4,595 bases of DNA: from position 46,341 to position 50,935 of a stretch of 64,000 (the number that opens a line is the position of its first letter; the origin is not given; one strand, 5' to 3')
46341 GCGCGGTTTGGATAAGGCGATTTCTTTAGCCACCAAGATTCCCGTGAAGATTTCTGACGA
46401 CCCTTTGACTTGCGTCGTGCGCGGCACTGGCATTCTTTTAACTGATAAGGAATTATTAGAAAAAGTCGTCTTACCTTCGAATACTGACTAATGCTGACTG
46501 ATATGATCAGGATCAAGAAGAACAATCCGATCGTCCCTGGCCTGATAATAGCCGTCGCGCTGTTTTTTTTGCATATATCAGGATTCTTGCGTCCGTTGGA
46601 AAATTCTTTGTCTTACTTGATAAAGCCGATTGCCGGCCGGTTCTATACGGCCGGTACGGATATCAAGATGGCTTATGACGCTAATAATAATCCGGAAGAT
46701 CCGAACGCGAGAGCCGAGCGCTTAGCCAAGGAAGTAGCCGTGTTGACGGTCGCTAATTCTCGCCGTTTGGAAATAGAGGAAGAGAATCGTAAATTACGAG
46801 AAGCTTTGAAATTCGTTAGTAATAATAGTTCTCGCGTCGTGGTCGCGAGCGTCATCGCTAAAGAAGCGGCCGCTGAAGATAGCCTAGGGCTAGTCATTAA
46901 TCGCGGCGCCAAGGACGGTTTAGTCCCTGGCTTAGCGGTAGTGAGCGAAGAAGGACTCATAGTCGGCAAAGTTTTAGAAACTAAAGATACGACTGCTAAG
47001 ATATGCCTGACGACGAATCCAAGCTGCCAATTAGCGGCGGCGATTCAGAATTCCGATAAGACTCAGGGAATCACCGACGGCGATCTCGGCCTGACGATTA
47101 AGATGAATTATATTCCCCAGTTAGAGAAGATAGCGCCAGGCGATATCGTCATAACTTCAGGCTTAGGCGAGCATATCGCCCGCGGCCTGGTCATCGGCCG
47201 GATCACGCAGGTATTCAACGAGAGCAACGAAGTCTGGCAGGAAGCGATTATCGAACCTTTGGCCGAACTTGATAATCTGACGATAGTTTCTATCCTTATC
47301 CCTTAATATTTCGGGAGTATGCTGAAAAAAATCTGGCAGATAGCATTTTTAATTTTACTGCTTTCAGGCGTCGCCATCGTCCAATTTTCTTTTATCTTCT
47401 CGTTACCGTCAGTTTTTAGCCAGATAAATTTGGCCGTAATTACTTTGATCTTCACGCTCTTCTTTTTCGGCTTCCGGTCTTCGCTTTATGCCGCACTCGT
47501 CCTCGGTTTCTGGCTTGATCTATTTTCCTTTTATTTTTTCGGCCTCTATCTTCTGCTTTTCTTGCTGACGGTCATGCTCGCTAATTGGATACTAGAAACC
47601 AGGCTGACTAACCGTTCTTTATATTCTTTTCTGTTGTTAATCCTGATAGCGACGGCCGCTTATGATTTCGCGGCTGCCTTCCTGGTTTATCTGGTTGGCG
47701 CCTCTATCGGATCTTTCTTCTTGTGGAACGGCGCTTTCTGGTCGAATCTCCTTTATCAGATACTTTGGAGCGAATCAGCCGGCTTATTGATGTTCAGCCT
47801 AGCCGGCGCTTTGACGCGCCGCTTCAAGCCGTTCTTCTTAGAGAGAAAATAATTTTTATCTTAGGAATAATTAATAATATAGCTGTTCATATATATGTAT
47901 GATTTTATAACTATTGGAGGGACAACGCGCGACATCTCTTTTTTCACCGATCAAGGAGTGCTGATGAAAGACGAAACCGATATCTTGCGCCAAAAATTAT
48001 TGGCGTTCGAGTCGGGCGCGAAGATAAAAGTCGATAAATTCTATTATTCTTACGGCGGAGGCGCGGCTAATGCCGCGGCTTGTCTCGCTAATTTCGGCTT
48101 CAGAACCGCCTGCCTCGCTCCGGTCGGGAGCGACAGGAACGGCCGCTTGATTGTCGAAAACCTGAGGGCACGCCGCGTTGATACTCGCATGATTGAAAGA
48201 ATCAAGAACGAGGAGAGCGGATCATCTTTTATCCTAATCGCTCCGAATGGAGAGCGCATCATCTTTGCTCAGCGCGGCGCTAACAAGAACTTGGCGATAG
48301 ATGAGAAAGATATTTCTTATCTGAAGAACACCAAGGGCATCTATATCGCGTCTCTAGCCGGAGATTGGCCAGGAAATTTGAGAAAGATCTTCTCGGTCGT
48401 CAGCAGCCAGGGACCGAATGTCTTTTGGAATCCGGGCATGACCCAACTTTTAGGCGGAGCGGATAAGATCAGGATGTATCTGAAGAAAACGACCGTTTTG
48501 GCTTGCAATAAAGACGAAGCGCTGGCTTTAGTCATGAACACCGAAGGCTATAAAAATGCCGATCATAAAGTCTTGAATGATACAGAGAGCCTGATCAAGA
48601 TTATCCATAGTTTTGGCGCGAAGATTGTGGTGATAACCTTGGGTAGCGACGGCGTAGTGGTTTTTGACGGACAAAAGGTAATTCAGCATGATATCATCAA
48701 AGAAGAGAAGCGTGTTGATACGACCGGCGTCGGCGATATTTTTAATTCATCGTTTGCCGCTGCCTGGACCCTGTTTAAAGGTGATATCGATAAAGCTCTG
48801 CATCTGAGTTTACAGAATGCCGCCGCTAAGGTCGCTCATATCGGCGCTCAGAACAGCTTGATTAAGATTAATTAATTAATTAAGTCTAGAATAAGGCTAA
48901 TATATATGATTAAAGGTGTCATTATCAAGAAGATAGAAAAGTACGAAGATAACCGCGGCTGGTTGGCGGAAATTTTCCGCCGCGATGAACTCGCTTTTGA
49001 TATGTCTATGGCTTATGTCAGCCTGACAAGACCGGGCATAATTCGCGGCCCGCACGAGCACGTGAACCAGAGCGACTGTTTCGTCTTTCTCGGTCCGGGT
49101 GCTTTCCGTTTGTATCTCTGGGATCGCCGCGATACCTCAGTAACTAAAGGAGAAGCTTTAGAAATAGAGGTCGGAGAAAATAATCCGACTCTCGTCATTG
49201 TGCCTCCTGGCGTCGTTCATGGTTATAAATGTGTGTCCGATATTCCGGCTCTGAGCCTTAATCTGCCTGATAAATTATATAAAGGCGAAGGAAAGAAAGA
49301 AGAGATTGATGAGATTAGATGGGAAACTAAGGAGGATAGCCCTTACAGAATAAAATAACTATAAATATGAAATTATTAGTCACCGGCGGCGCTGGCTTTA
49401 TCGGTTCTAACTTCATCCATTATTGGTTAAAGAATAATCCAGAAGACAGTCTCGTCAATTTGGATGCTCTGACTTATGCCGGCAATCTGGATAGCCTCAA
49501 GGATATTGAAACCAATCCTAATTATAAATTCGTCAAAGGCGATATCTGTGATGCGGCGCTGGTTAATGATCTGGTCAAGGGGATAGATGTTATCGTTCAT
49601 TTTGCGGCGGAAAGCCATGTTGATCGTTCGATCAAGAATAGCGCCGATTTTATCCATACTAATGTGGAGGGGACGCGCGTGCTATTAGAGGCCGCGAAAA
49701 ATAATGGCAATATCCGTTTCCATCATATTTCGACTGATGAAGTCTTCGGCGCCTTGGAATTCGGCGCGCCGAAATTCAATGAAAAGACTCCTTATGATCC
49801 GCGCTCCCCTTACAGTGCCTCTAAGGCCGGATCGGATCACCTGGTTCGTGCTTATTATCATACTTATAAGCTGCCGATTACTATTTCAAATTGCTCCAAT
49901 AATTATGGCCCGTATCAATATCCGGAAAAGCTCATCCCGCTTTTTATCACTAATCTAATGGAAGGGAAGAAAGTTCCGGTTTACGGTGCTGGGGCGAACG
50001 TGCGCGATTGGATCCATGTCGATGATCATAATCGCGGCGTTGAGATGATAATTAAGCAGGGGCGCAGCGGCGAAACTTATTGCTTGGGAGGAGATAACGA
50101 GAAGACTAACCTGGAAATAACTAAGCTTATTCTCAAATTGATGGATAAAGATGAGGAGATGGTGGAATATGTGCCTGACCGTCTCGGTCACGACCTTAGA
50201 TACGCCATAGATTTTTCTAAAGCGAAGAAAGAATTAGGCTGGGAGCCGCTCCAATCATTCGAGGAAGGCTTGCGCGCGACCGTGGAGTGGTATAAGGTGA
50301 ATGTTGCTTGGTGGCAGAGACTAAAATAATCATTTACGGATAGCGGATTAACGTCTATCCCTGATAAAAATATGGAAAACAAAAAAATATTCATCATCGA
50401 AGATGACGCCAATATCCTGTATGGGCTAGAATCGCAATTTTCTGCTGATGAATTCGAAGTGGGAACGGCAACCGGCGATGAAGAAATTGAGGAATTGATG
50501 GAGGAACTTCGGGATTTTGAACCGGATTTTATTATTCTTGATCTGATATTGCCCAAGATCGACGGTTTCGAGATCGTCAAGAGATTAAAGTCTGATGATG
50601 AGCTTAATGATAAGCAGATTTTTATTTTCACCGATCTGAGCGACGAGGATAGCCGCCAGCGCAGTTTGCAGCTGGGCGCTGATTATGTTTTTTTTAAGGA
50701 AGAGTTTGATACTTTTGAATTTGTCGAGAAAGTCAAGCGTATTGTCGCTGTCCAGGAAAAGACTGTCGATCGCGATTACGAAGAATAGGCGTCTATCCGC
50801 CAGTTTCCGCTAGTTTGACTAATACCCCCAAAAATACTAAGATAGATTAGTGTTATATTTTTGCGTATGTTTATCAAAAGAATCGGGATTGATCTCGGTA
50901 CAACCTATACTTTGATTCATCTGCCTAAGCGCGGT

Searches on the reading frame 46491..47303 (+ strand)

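Call 15: search_protein_families(library=pfam, proteins=[window:46491-47303:+], max_evalue=0.001)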
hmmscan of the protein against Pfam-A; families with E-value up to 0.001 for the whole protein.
window:46491-47303:+ (271 aa): 1 family
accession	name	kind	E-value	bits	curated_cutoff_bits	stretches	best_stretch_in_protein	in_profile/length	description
PF04085.20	MreC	-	6.5e-32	110.8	28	1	122-269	2-146/147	Rod shape-determining protein MreC, barrel core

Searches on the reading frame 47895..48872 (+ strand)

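Call 15: search_protein_families(library=pfam, proteins=[window:47895-48872:+], max_evalue=0.001)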
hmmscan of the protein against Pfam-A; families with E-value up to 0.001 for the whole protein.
window:47895-48872:+ (326 aa): 1 family
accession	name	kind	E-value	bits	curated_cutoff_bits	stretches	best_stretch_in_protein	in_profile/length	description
PF00294.29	PfkB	-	1.5e-47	162.9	25.8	1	41-322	23-299/302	pfkB family carbohydrate kinase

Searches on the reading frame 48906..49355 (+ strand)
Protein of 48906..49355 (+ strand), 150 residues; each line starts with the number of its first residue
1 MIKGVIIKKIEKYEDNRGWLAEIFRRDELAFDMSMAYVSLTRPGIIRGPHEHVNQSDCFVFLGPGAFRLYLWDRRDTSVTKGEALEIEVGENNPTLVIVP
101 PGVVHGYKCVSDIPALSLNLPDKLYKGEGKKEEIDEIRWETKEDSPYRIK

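Call 54: search_protein_families(library=pfam, proteins=[window:48906-49355:+], max_evalue=0.01)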
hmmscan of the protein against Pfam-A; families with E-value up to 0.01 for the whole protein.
window:48906-49355:+ (150 aa): 4 families
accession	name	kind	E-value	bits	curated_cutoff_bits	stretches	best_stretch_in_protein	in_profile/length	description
PF00908.23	dTDP_sugar_isom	-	9.3e-13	48.7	27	1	2-126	4-134/168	dTDP-4-dehydrorhamnose 3,5-epimerase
PF14667.12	Polysacc_synt_C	-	1.4e-07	32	28.7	1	14-112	2-90/111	Polysaccharide biosynthesis C-terminal domain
PF05523.17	FdtA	-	2.4e-05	24.6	23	1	5-76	3-74/131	WxcM-like, C-terminal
PF07883.17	Cupin_2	-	0.0085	16.2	27.2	0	96-115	45-64/70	Cupin domain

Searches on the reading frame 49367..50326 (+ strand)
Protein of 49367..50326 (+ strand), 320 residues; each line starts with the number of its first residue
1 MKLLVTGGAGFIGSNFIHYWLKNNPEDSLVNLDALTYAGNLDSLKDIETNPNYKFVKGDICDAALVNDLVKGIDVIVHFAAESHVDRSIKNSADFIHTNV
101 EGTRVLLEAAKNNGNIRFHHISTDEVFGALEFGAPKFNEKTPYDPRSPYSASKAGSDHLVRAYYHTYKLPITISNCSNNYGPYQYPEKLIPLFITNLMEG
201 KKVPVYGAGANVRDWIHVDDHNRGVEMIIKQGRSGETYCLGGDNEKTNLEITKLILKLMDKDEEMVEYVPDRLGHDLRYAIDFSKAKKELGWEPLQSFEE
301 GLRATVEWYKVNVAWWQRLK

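Call 15: search_protein_families(library=pfam, proteins=[window:49367-50326:+], max_evalue=0.001)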
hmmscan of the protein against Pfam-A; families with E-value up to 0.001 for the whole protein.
window:49367-50326:+ (320 aa): 7 families
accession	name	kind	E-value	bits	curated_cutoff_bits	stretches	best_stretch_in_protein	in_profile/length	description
PF16363.11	GDP_Man_Dehyd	-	1.8e-86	291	27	1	4-304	1-331/332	GDP-mannose 4,6 dehydratase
PF01370.27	Epimerase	-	3.5e-64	216.9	20.9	1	4-241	2-240/240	NAD dependent epimerase/dehydratase family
PF01073.25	3Beta_HSD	-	9.1e-20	71.3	22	1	4-219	1-219/280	3-beta hydroxysteroid dehydrogenase/isomerase family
PF07993.18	NAD_binding_4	-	5.7e-17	62.2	20.1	1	5-178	1-206/258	Male sterility protein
PF02719.21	Polysacc_synt_2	-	1.7e-16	60.7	20.2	1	3-126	1-131/293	Polysaccharide biosynthesis protein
PF04321.23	RmlD_sub_bind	-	4.8e-15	55.8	27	1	1-263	1-235/287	RmlD substrate binding domain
PF13460.12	NAD_binding_10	-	7.4e-08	32.9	27.2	1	7-162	1-133/184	NAD(P)H-binding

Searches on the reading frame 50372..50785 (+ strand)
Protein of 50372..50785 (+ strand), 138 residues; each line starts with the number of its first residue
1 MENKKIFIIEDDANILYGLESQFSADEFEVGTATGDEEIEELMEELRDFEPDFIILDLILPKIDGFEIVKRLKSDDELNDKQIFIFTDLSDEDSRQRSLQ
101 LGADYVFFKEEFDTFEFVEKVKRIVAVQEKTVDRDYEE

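Call 54: search_protein_families(library=pfam, proteins=[window:50372-50785:+], max_evalue=0.01)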
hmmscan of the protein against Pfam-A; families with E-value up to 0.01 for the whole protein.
window:50372-50785:+ (138 aa): 1 family
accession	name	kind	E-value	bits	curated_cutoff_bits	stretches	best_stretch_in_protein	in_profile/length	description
PF00072.30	Response_reg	-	1.6e-17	64.1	30.2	1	6-111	1-101/111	Response regulator receiver domain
